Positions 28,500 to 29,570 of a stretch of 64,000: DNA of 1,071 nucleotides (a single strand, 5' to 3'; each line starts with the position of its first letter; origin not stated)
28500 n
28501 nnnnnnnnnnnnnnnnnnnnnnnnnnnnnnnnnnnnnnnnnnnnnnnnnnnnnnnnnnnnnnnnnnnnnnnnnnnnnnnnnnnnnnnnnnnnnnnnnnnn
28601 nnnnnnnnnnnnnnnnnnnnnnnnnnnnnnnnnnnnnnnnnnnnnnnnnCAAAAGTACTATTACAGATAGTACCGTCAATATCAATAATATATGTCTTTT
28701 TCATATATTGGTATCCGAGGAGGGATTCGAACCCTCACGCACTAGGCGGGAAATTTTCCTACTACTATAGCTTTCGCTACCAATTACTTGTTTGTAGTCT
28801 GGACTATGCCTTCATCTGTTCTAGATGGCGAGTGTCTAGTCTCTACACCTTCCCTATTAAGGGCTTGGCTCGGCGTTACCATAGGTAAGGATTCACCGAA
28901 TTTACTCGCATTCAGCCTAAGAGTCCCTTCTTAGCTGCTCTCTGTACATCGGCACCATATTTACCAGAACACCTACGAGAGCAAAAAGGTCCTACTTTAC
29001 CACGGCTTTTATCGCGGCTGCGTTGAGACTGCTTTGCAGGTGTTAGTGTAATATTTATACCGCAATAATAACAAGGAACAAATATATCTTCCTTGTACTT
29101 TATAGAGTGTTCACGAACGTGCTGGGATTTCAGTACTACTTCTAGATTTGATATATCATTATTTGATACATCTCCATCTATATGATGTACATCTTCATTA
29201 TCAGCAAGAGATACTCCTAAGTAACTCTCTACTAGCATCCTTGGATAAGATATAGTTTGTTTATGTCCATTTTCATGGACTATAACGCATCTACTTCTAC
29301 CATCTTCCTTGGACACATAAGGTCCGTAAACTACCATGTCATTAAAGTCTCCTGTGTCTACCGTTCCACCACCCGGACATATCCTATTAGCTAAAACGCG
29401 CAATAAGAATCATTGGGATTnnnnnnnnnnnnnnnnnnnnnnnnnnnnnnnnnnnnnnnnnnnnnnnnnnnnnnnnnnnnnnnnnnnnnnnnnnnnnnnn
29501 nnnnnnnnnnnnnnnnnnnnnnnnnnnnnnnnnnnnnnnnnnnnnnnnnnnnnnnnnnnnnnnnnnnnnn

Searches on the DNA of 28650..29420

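Call 82: search_rna_families(source=window, start=28650, end=29420, threshold=evalue, max_evalue=1, show_alignments=2)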
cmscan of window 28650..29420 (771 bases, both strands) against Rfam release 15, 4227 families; matches with E-value up to 1: 2.
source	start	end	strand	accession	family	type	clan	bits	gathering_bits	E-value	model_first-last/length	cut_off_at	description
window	28777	28972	-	RF00028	Intron_gpI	Intron;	-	60.7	50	7.8e-15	1-253/253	no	Group I catalytic intron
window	28720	28736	+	RF04351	Plastid-psbl-rps4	Cis-reg;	-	20.5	68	0.13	9-25/53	no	Plastid-psbl-rps4 3UTR RNA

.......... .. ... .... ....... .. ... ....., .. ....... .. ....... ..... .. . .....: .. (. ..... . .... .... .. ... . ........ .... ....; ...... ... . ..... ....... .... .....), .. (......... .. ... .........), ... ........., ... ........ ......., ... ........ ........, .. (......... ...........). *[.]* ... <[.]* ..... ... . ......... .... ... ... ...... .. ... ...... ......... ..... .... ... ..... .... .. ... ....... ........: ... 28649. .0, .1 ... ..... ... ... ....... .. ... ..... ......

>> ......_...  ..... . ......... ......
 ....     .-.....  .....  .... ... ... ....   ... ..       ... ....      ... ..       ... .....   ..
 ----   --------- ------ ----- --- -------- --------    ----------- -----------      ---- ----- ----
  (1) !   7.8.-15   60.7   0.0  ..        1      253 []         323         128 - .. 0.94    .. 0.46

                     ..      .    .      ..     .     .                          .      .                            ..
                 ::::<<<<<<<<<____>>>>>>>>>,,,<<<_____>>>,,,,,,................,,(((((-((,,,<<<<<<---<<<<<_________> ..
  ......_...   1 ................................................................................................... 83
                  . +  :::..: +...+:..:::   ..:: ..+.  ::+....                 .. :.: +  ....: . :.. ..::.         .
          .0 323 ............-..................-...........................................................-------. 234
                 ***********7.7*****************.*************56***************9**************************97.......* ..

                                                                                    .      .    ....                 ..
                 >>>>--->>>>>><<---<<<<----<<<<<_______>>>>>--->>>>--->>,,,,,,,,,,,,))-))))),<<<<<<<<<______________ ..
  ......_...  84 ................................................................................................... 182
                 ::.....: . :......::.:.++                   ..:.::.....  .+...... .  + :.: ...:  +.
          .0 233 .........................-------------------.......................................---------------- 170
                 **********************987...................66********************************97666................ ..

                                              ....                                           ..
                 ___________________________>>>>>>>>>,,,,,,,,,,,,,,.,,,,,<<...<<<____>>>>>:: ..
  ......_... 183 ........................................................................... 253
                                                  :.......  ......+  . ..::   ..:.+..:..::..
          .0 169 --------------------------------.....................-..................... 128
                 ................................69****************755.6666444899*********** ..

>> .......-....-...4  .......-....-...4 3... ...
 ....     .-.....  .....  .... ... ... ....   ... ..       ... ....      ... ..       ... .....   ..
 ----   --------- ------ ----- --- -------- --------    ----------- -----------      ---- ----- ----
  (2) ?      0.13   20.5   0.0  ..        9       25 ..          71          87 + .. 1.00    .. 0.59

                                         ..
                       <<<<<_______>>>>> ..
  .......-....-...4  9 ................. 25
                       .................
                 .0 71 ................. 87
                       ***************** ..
